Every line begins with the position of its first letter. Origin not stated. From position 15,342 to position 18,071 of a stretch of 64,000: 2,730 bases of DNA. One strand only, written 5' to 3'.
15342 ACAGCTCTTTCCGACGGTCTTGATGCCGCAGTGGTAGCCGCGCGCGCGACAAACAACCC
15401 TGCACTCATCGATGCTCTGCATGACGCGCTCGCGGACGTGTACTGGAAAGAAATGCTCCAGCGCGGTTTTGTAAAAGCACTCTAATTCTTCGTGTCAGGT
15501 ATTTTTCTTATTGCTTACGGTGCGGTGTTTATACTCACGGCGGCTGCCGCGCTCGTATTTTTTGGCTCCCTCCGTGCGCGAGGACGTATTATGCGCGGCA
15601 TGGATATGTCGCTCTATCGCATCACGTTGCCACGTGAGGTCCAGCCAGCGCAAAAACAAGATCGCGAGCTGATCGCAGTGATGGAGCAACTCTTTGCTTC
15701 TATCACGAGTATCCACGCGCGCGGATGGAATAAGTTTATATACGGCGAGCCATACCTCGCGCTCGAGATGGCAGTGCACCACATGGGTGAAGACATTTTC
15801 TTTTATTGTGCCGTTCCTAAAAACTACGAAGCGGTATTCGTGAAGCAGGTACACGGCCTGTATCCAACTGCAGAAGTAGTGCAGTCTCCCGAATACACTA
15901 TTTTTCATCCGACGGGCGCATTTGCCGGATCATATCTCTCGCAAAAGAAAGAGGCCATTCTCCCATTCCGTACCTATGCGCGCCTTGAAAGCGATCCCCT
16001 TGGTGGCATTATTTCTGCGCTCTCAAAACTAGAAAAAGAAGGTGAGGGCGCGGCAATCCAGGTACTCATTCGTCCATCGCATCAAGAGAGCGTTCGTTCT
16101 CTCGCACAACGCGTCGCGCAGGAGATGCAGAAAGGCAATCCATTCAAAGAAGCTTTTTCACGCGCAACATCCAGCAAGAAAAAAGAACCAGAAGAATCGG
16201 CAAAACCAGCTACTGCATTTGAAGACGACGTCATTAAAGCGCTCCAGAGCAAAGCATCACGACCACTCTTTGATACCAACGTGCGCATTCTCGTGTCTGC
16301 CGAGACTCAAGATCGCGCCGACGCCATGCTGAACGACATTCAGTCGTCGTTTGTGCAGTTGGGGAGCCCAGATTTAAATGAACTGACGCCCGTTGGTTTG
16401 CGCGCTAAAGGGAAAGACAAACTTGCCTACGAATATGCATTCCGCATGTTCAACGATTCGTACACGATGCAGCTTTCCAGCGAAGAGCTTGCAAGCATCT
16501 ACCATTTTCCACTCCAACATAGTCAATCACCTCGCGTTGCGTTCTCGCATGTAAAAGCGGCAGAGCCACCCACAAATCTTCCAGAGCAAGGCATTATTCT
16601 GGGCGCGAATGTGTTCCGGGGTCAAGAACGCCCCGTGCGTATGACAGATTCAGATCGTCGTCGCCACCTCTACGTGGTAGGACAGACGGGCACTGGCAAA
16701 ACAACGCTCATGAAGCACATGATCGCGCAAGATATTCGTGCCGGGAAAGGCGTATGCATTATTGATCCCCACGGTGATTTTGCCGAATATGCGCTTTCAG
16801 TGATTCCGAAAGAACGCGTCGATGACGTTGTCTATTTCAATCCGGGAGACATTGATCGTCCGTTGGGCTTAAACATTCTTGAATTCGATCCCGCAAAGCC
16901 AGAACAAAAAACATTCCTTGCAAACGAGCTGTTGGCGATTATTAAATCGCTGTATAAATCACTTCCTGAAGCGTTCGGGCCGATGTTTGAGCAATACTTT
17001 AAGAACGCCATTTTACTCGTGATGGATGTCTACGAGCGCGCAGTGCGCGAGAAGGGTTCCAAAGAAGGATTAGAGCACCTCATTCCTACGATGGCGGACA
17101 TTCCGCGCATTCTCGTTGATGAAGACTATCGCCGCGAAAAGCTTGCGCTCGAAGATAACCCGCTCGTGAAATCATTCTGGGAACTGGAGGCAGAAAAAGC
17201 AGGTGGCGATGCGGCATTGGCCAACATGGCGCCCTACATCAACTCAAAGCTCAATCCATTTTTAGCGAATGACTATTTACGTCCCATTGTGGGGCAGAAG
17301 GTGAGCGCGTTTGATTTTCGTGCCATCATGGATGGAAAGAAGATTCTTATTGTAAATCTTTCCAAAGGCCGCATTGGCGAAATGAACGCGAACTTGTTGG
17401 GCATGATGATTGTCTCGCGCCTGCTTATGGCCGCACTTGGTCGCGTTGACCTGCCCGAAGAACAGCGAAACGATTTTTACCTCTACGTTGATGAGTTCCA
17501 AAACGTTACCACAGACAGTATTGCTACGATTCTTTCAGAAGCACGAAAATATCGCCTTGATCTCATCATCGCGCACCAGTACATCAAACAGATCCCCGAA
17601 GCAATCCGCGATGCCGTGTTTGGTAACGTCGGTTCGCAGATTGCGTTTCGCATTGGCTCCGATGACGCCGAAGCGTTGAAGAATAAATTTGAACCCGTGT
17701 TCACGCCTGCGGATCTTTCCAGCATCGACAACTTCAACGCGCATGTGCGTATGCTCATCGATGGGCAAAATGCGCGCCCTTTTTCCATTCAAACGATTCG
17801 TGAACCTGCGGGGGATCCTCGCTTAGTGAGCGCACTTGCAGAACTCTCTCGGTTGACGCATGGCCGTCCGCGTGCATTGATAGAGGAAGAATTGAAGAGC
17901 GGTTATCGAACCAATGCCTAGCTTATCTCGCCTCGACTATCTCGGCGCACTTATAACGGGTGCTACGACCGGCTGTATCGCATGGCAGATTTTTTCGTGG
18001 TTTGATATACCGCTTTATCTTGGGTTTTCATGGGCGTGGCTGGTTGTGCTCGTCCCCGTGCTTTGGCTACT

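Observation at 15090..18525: Stand-alone VirD4/TraG-like coupling ATPase fused in an operon with a GtrA-like protein, next to a GT-C glycosyltransferase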

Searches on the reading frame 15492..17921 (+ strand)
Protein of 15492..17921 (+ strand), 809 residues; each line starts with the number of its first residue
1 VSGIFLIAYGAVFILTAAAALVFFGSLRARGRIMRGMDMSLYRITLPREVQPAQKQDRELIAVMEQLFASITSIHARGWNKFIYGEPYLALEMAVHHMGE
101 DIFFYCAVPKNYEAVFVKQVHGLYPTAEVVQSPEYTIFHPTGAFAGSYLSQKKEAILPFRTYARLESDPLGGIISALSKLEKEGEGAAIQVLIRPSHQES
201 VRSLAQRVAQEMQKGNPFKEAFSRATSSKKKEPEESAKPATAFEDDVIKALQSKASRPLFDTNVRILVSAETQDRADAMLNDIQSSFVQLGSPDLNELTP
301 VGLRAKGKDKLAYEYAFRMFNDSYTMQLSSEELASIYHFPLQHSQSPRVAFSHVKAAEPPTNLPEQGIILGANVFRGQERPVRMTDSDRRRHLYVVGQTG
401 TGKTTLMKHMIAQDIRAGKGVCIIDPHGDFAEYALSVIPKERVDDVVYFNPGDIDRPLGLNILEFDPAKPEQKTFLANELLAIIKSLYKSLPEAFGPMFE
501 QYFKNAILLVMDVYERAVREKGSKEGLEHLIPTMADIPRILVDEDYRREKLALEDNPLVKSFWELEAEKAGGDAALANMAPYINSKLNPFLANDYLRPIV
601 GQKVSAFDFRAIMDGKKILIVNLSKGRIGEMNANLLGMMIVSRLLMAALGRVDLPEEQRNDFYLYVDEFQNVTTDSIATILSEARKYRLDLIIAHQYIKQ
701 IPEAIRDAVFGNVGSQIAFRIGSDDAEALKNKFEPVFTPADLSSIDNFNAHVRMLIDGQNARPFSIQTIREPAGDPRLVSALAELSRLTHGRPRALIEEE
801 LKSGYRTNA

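Call 3: search_protein_families(library=pfam, proteins=[window:15492-17921:+], max_evalue=0.01)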
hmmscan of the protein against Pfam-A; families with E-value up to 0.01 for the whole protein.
window:15492-17921:+ (809 aa): 12 families
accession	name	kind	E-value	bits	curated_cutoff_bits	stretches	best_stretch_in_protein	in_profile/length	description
PF01935.23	DUF87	-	2.2e-12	48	23.2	1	390-483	23-115/220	Helicase HerA, central domain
PF10412.15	TrwB_AAD_bind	-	2.2e-09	37.1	20.5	1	386-432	11-57/387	Type IV secretion-system coupling protein DNA-binding domain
PF13401.12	AAA_22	-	2.3e-06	28.4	27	1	389-423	4-38/130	AAA domain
PF13604.12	AAA_30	-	0.00012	22.3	27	1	376-431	4-59/191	AAA domain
PF12696.13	TraG-D_C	-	0.00013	22.4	22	1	663-725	3-69/126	TraM recognition site of TraD and TraG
PF13191.12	AAA_16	-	0.00021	22.3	32.6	1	387-422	21-55/167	AAA ATPase domain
PF05872.18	HerA_C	-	0.00075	18.7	22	1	378-436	9-67/502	Helicase HerA-like C-terminal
PF25199.1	nSTAND_NTPase5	-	0.0017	18.6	34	0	386-431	37-83/145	Novel STAND NTPase 5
PF24389.1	ORC-CDC6-like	-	0.0026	17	27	1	385-416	27-58/571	ORC-CDC6-like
PF13245.12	AAA_19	-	0.0037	17.9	25.1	0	390-418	11-39/134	AAA domain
PF20720.3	nSTAND3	-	0.0076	16.4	27.2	0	389-431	16-58/155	Novel STAND NTPase 3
PF01637.24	ATPase_2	-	0.0086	16.3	33.2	0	385-438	15-68/225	ATPase domain predominantly from Archaea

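Call 4: search_protein_families(library=ncbifam, proteins=[window:15492-17921:+], max_evalue=0.01)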
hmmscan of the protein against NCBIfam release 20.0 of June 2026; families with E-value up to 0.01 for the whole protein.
window:15492-17921:+ (809 aa): 12 families
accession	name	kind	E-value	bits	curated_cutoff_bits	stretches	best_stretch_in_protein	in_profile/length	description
TIGR03743.1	SXT_TraD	subfamily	1.3e-15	56.9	366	1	354-429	135-214/636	conjugative transfer system coupling protein TraD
TIGR03754.1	conj_TOL_TraD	equivalog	2.1e-10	39.8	647.55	1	376-429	166-219/643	type IV conjugative transfer system coupling protein TraD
NF045973.1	conju_CD1115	equivalog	1.8e-08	33.7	250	1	367-727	1-363/442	VirD4-like conjugal transfer protein, CD1115 family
NF053655.1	CedD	equivalog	6.1e-08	31.8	600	1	370-434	201-265/527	DNA-translocating ATPase CedD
TIGR00929.1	VirB4_CagE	subfamily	3.9e-07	28.7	643.1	0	392-427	439-475/792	VirB4 family type IV secretion/conjugal transfer ATPase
NF045975.1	VirB4_plasma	equivalog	2.4e-06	25.6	590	1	393-432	518-557/894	Mbov_0397 family ICE element conjugal transfer ATPase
NF041447.1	TrbC_conju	equivalog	4.2e-06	25.5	800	1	367-427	105-166/685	F-type conjugative transfer protein TrbC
TIGR03925.1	T7SS_EccC_b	equivalog_domain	4.8e-05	21.8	346.55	0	378-413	350-384/564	type VII secretion protein EccCb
TIGR02759.1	TraD_Ftype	equivalog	0.002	17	521.35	0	390-432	176-218/566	type IV conjugative transfer system coupling protein TraD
TIGR03819.1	heli_sec_ATPase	hypoth_equivalog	0.0025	17.1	373.15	0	389-424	177-212/340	TadA family conjugal transfer-associated ATPase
NF041017.1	DNA_import_CedB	equivalog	0.0038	15.9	700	1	358-430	244-316/590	DNA import protein CedB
NF040819.1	helicase_HerA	equivalog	0.0069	14.9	970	0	390-443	156-210/561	DNA double-strand break repair helicase HerA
